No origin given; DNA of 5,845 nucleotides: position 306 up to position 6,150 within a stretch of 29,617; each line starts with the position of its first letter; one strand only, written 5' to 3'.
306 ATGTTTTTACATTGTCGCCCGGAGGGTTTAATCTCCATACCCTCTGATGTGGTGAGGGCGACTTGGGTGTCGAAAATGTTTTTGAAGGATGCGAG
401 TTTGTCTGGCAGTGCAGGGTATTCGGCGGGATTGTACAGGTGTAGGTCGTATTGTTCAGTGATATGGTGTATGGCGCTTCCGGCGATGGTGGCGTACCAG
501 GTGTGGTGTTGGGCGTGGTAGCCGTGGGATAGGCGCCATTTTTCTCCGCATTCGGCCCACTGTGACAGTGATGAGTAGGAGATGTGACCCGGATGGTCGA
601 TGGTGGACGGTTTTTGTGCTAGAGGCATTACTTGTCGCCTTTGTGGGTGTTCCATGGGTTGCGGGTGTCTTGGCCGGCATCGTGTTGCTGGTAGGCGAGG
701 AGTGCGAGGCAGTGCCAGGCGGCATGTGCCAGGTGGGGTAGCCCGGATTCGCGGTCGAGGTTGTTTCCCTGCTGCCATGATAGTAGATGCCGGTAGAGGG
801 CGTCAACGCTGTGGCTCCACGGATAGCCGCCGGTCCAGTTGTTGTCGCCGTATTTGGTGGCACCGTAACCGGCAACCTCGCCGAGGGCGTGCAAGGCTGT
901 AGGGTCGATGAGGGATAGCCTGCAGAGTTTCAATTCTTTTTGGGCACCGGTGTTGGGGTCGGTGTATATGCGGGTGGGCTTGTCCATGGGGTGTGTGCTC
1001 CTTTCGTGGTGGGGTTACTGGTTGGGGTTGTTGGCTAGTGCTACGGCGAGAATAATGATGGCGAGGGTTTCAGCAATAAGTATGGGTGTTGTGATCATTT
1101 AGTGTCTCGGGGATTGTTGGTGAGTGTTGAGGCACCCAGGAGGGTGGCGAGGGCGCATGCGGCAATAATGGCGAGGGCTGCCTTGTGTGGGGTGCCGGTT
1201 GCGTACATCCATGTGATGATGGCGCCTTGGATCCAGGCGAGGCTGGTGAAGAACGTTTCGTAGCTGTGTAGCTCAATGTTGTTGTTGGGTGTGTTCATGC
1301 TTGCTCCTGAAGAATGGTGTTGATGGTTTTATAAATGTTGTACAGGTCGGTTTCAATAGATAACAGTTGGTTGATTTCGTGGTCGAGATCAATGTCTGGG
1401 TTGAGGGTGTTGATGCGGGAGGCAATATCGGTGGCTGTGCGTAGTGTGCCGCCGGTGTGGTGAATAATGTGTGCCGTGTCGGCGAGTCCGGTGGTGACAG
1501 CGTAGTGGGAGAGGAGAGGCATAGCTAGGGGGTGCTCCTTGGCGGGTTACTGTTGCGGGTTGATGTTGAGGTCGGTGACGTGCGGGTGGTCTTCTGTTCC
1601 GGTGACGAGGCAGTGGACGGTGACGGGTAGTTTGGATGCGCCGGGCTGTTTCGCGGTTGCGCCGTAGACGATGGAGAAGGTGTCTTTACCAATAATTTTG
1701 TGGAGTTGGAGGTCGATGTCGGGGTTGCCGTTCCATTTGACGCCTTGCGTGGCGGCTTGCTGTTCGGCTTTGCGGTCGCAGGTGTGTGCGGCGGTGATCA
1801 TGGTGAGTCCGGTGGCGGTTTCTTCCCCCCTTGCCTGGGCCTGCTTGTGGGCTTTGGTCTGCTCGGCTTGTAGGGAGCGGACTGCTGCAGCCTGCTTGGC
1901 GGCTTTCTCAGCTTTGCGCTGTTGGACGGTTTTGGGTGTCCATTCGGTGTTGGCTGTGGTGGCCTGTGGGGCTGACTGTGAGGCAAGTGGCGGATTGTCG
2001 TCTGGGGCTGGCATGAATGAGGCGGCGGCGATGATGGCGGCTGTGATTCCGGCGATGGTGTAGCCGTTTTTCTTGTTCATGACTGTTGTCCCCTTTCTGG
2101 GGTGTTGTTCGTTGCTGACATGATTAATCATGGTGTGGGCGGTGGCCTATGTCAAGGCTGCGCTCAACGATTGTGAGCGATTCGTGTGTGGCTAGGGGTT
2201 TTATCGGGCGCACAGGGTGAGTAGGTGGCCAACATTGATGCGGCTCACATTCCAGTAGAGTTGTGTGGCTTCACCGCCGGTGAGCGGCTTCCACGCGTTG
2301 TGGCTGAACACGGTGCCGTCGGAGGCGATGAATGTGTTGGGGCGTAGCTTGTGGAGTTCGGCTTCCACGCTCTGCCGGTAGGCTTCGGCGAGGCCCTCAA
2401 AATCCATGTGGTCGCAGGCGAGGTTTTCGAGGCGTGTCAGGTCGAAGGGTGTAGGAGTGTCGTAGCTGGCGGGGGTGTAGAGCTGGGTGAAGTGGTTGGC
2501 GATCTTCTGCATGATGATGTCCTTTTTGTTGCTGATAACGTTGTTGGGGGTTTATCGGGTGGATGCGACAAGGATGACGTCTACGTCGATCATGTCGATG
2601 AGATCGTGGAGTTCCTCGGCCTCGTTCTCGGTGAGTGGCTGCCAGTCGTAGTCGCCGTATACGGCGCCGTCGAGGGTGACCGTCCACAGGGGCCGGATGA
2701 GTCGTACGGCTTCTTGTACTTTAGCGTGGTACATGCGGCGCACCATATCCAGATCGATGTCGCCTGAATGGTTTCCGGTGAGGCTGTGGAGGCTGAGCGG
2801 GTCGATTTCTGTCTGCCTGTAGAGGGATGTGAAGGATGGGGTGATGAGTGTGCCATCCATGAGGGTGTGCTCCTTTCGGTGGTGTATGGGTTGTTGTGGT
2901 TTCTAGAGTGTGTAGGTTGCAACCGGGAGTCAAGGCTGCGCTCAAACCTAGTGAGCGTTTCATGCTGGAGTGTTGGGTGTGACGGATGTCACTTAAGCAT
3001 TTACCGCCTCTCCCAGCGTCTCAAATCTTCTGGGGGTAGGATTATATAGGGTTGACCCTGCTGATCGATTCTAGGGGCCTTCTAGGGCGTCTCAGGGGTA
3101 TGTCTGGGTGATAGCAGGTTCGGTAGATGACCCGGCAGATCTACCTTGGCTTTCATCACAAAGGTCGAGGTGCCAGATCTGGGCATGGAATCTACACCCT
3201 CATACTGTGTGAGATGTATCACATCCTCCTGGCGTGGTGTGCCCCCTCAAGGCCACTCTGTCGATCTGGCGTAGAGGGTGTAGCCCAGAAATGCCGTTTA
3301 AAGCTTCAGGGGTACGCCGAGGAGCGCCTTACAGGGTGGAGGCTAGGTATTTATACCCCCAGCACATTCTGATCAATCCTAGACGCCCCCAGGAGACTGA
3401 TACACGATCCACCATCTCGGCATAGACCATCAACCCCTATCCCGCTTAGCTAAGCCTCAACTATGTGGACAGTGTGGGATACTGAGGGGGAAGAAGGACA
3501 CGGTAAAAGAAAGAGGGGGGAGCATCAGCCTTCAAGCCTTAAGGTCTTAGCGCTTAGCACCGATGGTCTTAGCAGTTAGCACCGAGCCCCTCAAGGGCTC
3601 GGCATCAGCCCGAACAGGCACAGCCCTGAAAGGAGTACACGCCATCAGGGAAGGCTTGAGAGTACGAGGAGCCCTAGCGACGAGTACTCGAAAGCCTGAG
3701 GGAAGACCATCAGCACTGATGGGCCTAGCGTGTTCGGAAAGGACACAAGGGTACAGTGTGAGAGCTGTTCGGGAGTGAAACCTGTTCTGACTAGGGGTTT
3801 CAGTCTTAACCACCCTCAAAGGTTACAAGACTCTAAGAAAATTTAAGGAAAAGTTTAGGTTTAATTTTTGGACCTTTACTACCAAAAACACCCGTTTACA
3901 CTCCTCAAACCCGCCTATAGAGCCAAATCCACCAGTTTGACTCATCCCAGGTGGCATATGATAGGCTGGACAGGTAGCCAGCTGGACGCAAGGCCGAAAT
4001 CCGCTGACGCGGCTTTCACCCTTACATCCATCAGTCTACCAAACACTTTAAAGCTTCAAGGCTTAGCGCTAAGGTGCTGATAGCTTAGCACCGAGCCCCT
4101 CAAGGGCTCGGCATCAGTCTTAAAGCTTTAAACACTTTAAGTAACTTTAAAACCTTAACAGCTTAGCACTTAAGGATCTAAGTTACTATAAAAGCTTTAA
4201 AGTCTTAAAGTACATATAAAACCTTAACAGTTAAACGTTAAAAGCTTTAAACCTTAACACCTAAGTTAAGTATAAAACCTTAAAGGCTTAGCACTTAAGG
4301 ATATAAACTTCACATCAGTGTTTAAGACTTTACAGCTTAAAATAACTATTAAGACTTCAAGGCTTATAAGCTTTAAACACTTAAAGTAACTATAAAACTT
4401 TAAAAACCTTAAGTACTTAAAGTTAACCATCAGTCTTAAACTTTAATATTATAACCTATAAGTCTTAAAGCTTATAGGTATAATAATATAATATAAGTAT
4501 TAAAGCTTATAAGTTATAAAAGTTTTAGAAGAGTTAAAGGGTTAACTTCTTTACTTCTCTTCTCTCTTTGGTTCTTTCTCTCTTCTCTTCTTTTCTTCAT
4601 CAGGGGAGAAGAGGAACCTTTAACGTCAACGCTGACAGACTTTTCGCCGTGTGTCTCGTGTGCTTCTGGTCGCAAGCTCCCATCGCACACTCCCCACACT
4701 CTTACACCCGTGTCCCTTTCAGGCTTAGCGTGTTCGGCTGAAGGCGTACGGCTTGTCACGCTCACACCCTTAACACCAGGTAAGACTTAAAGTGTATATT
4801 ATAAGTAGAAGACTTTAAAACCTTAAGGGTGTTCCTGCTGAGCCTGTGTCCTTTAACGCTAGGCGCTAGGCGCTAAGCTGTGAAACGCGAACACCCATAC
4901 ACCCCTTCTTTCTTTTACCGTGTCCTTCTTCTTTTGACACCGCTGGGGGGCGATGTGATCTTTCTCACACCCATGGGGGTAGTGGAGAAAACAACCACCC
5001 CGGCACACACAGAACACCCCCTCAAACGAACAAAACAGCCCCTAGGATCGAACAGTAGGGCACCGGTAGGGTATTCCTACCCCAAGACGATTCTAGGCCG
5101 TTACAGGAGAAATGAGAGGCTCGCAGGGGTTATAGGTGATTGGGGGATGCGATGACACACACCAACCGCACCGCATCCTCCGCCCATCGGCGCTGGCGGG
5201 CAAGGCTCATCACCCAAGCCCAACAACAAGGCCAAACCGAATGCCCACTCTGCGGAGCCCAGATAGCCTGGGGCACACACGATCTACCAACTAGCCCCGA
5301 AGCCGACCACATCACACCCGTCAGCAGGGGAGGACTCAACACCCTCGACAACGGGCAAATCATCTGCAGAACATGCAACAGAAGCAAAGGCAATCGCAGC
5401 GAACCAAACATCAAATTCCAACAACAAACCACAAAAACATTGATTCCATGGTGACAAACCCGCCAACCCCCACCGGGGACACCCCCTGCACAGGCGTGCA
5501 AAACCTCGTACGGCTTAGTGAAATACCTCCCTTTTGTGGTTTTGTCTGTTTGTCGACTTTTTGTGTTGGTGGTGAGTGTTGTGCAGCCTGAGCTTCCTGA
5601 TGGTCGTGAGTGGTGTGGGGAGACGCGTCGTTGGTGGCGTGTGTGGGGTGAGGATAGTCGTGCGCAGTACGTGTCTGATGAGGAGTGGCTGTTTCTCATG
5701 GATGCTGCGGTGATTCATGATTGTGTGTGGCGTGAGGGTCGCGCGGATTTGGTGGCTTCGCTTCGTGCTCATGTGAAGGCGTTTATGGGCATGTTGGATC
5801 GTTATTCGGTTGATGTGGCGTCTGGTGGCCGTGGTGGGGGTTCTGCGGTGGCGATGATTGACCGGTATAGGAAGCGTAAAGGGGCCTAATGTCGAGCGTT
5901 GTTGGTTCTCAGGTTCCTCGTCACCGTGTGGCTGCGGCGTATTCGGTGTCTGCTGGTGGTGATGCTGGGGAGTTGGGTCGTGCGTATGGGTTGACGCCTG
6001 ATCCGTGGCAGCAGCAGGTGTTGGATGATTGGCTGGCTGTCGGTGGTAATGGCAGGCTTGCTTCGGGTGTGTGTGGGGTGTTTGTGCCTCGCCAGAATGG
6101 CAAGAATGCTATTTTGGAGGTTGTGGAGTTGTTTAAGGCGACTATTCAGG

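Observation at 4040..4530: Strongly AT-rich degenerate tandem-repeat core inside a GC-rich phage genome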

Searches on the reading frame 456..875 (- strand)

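Call 74: search_protein_families(library=pfam, proteins=[window:456-875:-], max_evalue=0.05)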
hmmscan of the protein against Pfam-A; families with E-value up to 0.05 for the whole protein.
window:456-875:- (139 aa): 1 family
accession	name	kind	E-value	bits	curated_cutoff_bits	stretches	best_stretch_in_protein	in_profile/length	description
PF12402.13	nlz1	-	0.034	15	27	1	29-82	2-52/58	NocA-like zinc-finger protein 1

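Call 75: search_protein_families(library=phrogs, proteins=[window:456-875:-], max_evalue=0.001)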
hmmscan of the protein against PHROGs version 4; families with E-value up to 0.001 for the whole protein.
window:456-875:- (139 aa): 0 families

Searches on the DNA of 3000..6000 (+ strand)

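Call 6: search_dna_similar(query=window:3000-6000:+, collection=phages, mode=near)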
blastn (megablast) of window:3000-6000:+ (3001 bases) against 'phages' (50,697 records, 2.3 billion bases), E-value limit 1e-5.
Records with a match: 232; places in all: 598; records where one place covers at least 80% of the query: 117.
Best place of each record, by identity: 90-95% 30; 80-90% 202.
By first word of the organism name: Propionibacterium 188; Cutibacterium 44.
By host as written in the record: Propionibacterium acnes 98; Cutibacterium acnes 49; Propionibacterium acnes ATCC 6919 36; Cutibacterium acnes ATCC 6919 18; - 6; Propionibacterium acnes#ATCC 6919 5; Cutibacterium acnes 05-A-026 4; Cutibacterium acnes 02-A-018 3; and 10 more.
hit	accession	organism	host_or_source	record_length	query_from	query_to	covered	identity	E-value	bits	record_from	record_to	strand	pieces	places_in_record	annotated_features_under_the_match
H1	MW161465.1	Cutibacterium phage PAVL21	Cutibacterium acnes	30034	1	3001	100%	88.9%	0e+0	3666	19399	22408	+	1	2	hypothetical protein (x6)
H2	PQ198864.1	Cutibacterium phage CAP 12-3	Cutibacterium acnes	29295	1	3001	100%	88.5%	0e+0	3602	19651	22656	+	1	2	terminase small subunit | HNH nuclease domain-containing protein | hypothetical protein (x2) | minor tail protein | terminase large subunit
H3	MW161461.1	Cutibacterium phage FD1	Cutibacterium acnes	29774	8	3001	98%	89.7%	0e+0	3738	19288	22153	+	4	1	hypothetical protein (x6)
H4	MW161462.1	Cutibacterium phage FD2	Cutibacterium acnes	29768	8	3001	98%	89.7%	0e+0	3727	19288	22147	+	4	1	hypothetical protein (x7)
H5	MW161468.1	Cutibacterium phage PAVL45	Cutibacterium acnes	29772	8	3001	98%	89.3%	0e+0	3664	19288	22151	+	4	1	hypothetical protein (x6)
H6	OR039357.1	Cutibacterium phage CAP_10-3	Cutibacterium acnes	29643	7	3001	100%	87.6%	0e+0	3426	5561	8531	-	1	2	excinuclease | HNH endonuclease | hypothetical protein | terminase | succinate dehydrogenase iron-sulfur subunit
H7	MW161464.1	Cutibacterium phage PAVL20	Cutibacterium acnes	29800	8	3001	97%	89.7%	0e+0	3702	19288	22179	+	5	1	hypothetical protein (x6)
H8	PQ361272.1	Cutibacterium phage CAP 1-2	Cutibacterium acnes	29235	32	3001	99%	87.4%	0e+0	3389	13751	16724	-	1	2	putative excinuclease | HNH endonuclease family protein | hypothetical protein | terminase large subunit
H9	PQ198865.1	Cutibacterium phage CAP 2-1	Cutibacterium acnes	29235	32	3001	99%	87.4%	0e+0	3389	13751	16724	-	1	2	terminase small subunit | HNH endonuclease family protein | hypothetical protein | terminase large subunit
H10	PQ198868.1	Cutibacterium phage CAP 12-1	Cutibacterium acnes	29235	32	3001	99%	87.4%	0e+0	3389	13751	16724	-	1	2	terminase small subunit | HNH endonuclease family protein | hypothetical protein | terminase large subunit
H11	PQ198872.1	Cutibacterium phage CAP 7-3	Cutibacterium acnes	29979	32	3001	99%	86.9%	0e+0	3306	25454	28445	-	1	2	hypothetical protein (x3) | terminase large subunit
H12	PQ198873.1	Cutibacterium phage CAP 9-2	Cutibacterium acnes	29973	32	3001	99%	86.9%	0e+0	3306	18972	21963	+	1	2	terminase small subunit | HNH nuclease domain-containing protein | hypothetical protein | terminase large subunit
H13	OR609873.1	Cutibacterium phage vB_CutS_PA1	Cutibacterium acnes 7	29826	7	3001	100%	86.0%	0e+0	3173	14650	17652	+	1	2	hypothetical protein (x2) | endonuclease | terminase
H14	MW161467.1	Cutibacterium phage PAVL34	Cutibacterium acnes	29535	1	3001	94%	90.6%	0e+0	3765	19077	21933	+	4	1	hypothetical protein (x8)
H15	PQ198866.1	Cutibacterium phage CAP 12-2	Cutibacterium acnes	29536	7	2886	96%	88.5%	0e+0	3452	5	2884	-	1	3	terminase small subunit | HNH nuclease domain-containing protein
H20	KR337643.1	Propionibacterium phage MrAK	Propionibacterium acnes ATCC 6919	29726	1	2517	84%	90.0%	0e+0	3227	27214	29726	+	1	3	HNH endonuclease | hypothetical protein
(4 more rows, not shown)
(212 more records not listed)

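Call 8: get_annotated_region(hit=H20, flank=3000)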
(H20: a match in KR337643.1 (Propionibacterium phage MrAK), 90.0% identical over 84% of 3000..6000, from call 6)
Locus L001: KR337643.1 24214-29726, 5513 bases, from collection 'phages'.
description: Propionibacterium phage MrAK, complete genome.
organism: Propionibacterium phage MrAK (NCBI taxid 1655016)
taxonomy: Viruses; Duplodnaviria; Heunggongvirae; Uroviricota; Caudoviricetes; Pahexavirus; Pahexavirus mrAK
host: Propionibacterium acnes ATCC 6919; source: skin microcomedones from nose; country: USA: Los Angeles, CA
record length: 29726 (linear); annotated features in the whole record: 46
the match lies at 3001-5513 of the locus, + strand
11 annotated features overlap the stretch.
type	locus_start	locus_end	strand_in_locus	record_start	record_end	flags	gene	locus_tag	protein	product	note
CDS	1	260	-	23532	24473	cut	-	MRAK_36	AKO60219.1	exonuclease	gp36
CDS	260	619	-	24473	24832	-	-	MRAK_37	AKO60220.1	hypothetical protein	gp37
CDS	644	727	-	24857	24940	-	-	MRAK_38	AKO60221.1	hypothetical protein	gp38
CDS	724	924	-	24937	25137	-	-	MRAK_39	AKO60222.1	hypothetical protein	gp39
CDS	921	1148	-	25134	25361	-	-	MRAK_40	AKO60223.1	hypothetical protein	gp40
CDS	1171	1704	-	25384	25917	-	-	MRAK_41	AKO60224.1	hypothetical protein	gp41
CDS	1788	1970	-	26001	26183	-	-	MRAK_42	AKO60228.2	hypothetical protein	gp42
CDS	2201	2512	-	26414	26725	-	-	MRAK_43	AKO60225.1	hypothetical protein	gp43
CDS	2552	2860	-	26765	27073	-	-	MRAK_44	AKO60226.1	hypothetical protein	gp44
CDS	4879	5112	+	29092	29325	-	-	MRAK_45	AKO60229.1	hypothetical protein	gp45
CDS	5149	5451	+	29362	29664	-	-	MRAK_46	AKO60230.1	HNH endonuclease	gp46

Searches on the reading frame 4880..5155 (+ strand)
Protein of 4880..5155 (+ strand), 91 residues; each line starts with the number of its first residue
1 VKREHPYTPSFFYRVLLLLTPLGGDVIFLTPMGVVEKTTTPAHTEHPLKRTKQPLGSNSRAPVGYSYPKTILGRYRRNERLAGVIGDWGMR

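Call 74: search_protein_families(library=pfam, proteins=[window:4880-5155:+], max_evalue=0.05)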
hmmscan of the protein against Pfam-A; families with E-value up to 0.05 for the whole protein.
window:4880-5155:+ (91 aa): 0 families

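Call 75: search_protein_families(library=phrogs, proteins=[window:4880-5155:+], max_evalue=0.001)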
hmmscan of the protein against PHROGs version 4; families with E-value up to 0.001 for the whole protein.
window:4880-5155:+ (91 aa): 1 family
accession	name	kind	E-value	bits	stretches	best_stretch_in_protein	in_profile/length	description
phrog_7333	-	unknown function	1.1e-26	93.4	1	30-78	1-49/49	-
